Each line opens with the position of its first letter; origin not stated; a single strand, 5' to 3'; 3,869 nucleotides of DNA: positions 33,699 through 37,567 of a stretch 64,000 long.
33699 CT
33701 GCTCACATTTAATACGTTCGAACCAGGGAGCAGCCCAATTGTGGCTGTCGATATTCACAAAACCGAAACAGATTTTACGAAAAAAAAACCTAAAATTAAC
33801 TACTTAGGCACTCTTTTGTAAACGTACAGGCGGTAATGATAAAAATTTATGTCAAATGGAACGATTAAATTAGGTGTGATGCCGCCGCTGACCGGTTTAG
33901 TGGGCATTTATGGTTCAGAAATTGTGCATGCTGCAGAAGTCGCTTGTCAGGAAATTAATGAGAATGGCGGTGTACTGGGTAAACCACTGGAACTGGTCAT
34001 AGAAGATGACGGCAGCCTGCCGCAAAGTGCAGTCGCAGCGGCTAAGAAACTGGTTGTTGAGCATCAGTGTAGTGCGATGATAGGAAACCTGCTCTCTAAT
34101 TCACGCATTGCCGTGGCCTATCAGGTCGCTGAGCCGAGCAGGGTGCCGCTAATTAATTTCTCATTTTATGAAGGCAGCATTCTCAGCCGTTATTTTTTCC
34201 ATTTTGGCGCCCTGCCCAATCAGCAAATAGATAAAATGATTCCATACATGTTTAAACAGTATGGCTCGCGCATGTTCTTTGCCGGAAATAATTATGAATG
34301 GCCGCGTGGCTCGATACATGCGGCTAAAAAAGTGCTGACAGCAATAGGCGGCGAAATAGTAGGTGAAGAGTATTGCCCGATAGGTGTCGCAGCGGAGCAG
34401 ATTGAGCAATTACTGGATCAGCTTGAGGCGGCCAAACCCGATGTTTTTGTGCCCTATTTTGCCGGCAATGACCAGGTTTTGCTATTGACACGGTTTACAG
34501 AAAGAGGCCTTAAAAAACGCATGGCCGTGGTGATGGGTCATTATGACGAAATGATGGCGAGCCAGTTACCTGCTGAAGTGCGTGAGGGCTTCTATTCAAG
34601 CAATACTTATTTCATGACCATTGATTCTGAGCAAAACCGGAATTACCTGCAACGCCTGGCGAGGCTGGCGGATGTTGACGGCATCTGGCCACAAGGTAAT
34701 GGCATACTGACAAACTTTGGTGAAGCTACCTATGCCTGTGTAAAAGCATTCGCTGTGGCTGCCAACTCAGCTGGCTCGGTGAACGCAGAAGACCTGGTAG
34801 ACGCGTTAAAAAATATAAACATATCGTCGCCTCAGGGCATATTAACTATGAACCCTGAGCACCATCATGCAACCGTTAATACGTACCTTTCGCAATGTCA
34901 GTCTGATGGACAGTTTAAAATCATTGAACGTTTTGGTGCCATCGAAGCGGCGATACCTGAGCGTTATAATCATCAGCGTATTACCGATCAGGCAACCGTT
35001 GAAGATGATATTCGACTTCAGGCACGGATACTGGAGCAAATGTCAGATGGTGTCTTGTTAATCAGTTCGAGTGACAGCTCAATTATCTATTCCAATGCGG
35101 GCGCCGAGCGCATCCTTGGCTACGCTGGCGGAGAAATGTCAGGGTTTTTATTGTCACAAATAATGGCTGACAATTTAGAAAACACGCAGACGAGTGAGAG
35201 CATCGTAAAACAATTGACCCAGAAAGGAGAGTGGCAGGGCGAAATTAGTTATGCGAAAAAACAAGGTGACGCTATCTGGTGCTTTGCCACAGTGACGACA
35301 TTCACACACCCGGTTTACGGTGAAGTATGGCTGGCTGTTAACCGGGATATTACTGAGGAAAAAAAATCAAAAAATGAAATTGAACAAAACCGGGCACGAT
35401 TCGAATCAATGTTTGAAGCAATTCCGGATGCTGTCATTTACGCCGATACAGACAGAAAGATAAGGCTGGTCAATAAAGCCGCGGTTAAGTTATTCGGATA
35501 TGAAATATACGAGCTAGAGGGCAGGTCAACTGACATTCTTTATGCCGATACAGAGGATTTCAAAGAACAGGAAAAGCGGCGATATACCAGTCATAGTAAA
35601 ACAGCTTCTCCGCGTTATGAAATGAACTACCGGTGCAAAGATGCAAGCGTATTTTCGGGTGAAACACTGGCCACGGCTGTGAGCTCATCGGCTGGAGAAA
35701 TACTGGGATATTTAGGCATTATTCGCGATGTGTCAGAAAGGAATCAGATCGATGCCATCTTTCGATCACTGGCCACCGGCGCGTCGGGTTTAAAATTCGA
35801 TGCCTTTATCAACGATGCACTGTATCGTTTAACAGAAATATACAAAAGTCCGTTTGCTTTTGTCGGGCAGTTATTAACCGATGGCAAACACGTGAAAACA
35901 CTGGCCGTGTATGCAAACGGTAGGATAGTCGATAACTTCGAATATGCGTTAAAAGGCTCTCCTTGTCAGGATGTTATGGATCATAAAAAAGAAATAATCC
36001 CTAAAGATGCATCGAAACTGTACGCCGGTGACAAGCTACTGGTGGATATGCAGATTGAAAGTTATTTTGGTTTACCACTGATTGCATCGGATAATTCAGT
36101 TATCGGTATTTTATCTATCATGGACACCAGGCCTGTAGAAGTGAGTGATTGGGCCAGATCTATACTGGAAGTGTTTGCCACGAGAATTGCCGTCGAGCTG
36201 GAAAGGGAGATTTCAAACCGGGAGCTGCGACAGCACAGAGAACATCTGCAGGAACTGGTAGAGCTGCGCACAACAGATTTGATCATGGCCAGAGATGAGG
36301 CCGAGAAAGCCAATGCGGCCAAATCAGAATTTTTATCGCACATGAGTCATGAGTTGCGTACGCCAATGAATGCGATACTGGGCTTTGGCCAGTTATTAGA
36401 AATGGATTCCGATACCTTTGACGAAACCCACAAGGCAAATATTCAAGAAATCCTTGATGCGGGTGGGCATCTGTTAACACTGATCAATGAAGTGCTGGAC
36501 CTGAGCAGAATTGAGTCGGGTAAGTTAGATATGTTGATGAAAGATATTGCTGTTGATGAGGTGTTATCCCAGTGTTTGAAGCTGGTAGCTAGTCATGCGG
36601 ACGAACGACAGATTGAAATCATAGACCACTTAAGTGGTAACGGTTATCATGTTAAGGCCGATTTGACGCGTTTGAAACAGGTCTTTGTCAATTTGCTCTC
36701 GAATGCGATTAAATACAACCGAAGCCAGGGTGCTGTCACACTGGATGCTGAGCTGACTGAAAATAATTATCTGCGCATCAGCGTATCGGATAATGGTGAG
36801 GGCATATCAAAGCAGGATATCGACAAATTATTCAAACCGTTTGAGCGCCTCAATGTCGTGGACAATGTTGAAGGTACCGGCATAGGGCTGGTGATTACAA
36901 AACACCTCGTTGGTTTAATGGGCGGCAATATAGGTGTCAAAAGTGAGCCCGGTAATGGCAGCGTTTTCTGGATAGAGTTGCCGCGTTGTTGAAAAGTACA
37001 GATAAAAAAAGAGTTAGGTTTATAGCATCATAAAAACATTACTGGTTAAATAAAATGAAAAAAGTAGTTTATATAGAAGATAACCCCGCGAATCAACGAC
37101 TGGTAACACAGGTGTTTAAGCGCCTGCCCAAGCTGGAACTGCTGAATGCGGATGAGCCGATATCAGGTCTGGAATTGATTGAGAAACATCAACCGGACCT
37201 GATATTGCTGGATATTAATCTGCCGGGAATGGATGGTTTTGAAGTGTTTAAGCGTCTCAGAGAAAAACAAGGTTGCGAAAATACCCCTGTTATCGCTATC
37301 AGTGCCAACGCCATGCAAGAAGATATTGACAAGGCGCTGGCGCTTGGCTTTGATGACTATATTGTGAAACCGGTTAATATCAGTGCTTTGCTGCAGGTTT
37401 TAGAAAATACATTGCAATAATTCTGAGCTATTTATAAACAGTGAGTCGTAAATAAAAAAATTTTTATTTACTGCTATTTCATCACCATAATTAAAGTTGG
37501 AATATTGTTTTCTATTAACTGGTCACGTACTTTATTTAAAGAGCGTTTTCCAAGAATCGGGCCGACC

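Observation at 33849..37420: Cytoplasmic AmiC/LivK-like binding-protein domain fused to a PAS-PAS-GAF histidine kinase, with a stand-alone CheY-like partner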

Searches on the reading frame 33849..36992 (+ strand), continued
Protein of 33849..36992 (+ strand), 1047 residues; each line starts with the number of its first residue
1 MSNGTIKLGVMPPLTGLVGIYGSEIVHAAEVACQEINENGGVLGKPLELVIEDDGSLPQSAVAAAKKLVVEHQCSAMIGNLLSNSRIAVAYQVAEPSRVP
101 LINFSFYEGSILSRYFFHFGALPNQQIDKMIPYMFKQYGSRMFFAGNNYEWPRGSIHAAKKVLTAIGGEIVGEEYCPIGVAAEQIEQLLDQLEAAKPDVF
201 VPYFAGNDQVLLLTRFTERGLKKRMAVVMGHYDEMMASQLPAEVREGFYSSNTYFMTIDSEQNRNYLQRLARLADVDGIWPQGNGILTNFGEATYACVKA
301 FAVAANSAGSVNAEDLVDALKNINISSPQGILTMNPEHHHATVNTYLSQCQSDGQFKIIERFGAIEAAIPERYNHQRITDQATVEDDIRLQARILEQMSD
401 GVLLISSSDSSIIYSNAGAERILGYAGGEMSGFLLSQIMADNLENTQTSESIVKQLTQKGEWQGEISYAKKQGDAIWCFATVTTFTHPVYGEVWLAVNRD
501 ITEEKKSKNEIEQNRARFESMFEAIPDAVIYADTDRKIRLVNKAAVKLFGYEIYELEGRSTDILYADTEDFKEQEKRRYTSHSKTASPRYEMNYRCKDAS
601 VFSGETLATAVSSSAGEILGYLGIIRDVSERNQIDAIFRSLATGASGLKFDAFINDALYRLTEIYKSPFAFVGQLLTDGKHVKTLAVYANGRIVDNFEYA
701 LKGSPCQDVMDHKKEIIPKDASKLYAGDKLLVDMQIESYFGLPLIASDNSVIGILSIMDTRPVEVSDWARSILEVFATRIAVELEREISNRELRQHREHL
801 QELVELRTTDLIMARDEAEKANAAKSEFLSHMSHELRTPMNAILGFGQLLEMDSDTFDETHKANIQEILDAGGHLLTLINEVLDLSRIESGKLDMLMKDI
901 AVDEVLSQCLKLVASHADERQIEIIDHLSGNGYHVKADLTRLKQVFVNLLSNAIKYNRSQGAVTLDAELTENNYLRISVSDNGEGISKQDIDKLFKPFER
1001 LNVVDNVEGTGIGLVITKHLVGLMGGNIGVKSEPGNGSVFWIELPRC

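Call 51: find_encoding_contigs(protein=P0140, flank=5000, max_places=1)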
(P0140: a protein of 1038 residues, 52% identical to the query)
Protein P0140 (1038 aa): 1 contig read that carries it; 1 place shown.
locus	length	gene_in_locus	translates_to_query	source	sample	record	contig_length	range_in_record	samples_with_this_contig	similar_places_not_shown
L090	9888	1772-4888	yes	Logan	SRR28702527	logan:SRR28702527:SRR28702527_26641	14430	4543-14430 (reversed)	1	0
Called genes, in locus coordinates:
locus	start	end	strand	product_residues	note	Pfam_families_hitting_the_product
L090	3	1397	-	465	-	?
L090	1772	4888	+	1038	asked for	PF13433:Peripla_BP_5, PF13458:Peripla_BP_6, PF00989:PAS, PF13426:PAS_9, PF08447:PAS_3, PF08447:PAS_3, PF00512:HisKA, PF02518:HATPase_c, +3 more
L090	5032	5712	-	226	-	PF00657:Lipase_GDSL, PF13472:Lipase_GDSL_2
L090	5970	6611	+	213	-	PF00072:Response_reg, PF00196:GerE, PF08281:Sigma70_r4_2 (weak)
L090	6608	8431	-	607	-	PF00512:HisKA, PF02518:HATPase_c, PF00072:Response_reg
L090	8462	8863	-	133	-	-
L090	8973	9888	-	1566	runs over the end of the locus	PF24893:DUF7743 (faint)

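Call 53: find_encoding_contigs(protein=P0128, flank=6000, max_places=2)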
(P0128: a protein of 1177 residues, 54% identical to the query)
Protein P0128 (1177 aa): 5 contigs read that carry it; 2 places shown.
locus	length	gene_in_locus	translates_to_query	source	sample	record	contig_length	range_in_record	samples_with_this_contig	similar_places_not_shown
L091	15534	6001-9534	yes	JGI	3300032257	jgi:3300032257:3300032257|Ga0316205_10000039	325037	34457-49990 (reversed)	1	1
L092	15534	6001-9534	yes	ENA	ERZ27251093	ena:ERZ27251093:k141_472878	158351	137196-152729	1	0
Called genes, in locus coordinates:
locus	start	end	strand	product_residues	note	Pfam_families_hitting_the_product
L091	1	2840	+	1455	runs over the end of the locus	PF00072:Response_reg, PF00989:PAS, PF08448:PAS_4, PF13426:PAS_9, PF08447:PAS_3, PF08447:PAS_3, PF08447:PAS_3, PF01590:GAF, +7 more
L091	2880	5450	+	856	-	PF00989:PAS, PF08447:PAS_3 (faint), PF13426:PAS_9, PF08448:PAS_4 (weak), PF13426:PAS_9, PF00512:HisKA, PF02518:HATPase_c, PF00072:Response_reg, +1 more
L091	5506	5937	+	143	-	PF00072:Response_reg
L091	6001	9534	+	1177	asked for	PF13433:Peripla_BP_5, PF13458:Peripla_BP_6, PF00989:PAS, PF13426:PAS_9, PF08447:PAS_3, PF00512:HisKA, PF02518:HATPase_c, PF00072:Response_reg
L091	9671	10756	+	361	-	PF00072:Response_reg, PF13487:HD_5, PF01966:HD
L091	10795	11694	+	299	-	PF12974:Phosphonate-bd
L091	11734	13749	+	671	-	PF02743:dCache_1, PF21623:HK_sensor_dom_bact, PF00512:HisKA, PF02518:HATPase_c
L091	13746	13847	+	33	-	-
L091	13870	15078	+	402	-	PF00015:MCPsignal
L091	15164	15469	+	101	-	PF01740:STAS, PF13466:STAS_2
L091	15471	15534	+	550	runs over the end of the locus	PF00072:Response_reg, PF07228:SpoIIE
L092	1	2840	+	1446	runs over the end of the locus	PF00072:Response_reg, PF00989:PAS, PF08447:PAS_3, PF08448:PAS_4, PF13426:PAS_9, PF08447:PAS_3, PF08447:PAS_3, PF01590:GAF, +7 more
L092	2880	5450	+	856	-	PF00989:PAS, PF08447:PAS_3 (faint), PF13426:PAS_9, PF08448:PAS_4 (weak), PF13426:PAS_9, PF00512:HisKA, PF02518:HATPase_c, PF00072:Response_reg, +1 more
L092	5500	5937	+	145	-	PF00072:Response_reg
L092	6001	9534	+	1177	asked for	PF13433:Peripla_BP_5, PF13458:Peripla_BP_6, PF00989:PAS, PF13426:PAS_9, PF08447:PAS_3, PF00512:HisKA, PF02518:HATPase_c, PF00072:Response_reg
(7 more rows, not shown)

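Call 75: search_protein_families(library=pfam, alignment_id=A2, max_evalue=0.00001)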
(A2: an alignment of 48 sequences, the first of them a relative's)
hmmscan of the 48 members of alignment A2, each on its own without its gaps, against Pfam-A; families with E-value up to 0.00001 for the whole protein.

A. member 1, P0128 (1177 aa): 8 families
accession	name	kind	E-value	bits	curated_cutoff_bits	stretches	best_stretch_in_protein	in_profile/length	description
PF13458.12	Peripla_BP_6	-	4.2e-61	207.9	31.7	1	5-354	1-342/343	Periplasmic binding protein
PF13433.12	Peripla_BP_5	-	2.7e-60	204.8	27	1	6-376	1-360/363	Periplasmic binding protein domain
PF08447.18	PAS_3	-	4.5e-40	136.3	25.6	2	542-626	2-87/89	PAS fold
PF00072.30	Response_reg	-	1.2e-27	96.7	30.2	1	1060-1172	1-110/111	Response regulator receiver domain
PF13426.13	PAS_9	-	1.2e-27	96.6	27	1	400-503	2-102/103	PAS domain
PF02518.31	HATPase_c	-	1.1e-25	90.6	26.4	1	917-1027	2-109/111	Histidine kinase-, DNA gyrase B-, and HSP90-like ATPase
PF00512.31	HisKA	-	5.9e-19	68.3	26.9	1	803-870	1-66/66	His Kinase A (phospho-acceptor) domain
PF00989.32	PAS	-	3e-15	56.6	22.6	1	393-502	5-113/113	PAS fold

B. families by the number of members that match (of 48 scanned): 27 families (the first 25 are shown)
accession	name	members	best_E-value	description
PF13458.12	Peripla_BP_6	48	3.1e-72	Periplasmic binding protein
PF13433.12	Peripla_BP_5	48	1.9e-62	Periplasmic binding protein domain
PF13426.13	PAS_9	47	1e-51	PAS domain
PF00989.32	PAS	45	2.1e-51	PAS fold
PF02518.31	HATPase_c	36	6.1e-32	Histidine kinase-, DNA gyrase B-, and HSP90-like ATPase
PF13188.13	PAS_8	35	6.8e-27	PAS domain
PF08447.18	PAS_3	32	1.2e-44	PAS fold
PF08448.16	PAS_4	31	2.1e-42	PAS fold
PF00512.31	HisKA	30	2.4e-23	His Kinase A (phospho-acceptor) domain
PF01094.35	ANF_receptor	26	4.5e-14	Receptor family ligand binding region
PF00072.30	Response_reg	15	9.4e-49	Response regulator receiver domain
PF24820.1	Diguanyl_cycl_sensor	11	6.6e-13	Diguanylate cyclase-like sensor domain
PF00990.26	GGDEF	7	1.1e-49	Diguanylate cyclase, GGDEF domain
PF00563.25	EAL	5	5.3e-76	EAL domain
PF07568.18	HisKA_2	5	1.7e-28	Histidine kinase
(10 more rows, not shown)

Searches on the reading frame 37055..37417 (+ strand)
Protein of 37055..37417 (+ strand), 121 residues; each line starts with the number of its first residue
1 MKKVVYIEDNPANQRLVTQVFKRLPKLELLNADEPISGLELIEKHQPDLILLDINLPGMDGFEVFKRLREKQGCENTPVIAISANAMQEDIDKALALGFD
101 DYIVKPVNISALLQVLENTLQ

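Call 6: search_protein_families(library=pfam, proteins=[window:37055-37417:+], max_evalue=0.01)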
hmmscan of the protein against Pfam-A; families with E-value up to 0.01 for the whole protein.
window:37055-37417:+ (121 aa): 2 families
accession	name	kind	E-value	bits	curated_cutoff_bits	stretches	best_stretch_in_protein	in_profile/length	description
PF00072.30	Response_reg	-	1.1e-27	96.9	30.2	1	4-116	1-110/111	Response regulator receiver domain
PF23198.2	PDE8A_N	-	0.00033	21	29.6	1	32-115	40-127/147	PDE8A-like, N-terminal domain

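Call 7: search_protein_families(library=ncbifam, proteins=[window:37055-37417:+], max_evalue=0.01)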
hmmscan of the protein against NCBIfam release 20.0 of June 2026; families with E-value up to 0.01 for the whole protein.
window:37055-37417:+ (121 aa): 98 families (the best 25 are shown)
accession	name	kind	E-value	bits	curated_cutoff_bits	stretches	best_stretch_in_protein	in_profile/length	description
NF008318.0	PRK11107.1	equivalog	3.9e-22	78.1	890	1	3-118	669-783/920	two-component sensor histidine kinase BarA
NF038297.2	hybrid_HK_HrmK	equivalog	1.4e-20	73.5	725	1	2-116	491-604/607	hybrid histidine kinase/response regulator HrmK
TIGR02956.1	TMAO_torS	equivalog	2.4e-20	72.3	676.5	1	3-120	703-820/967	TMAO reductase system sensor histidine kinase/response regulator TorS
NF007135.0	PRK09581.1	equivalog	1.4e-19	70.2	474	1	3-114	4-114/457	PleD family two-component system response regulator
NF008099.0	PRK10841.1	equivalog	1.5e-19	69.3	920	1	4-117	827-937/949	two-component system sensor histidine kinase RcsC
TIGR02154.1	PhoB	equivalog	3.2e-19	69.1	296.2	1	2-117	3-117/226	phosphate regulon transcriptional regulator PhoB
NF007969.0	PRK10693.1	equivalog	7.6e-19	67.9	329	1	2-108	8-111/337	two-component system response regulator RssB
NF045505.1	RR_RssB_Pseudo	equivalog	1.1e-18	67.5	700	1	25-114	28-115/394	two-component system response regulator RssB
NF007935.0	PRK10651.1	equivalog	1.3e-18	67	250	1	3-118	8-122/216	two-component system response regulator NarL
TIGR01387.1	cztR_silR_copR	subfamily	2e-18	66.8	279.2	1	5-117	2-111/218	heavy metal response regulator transcription factor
NF041733.1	resp_reg_CseB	equivalog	8.2e-18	64.6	350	1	3-114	2-109/228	two-component system response regulator CseB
NF011874.0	PRK15347.1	equivalog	2.2e-17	62.4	852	1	3-119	692-809/921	two component system sensor kinase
NF040689.1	MtrAB_MtrA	equivalog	4.3e-17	62.2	300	1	7-114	4-107/219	MtrAB system response regulator MtrA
TIGR02875.1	spore_0_A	equivalog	1.6e-16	60.4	200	1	3-114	4-116/262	sporulation transcription factor Spo0A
NF045991.1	RespRegCtrARhodob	equivalog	1.9e-16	60.5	350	1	3-113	2-109/224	response regulator transcription factor CtrA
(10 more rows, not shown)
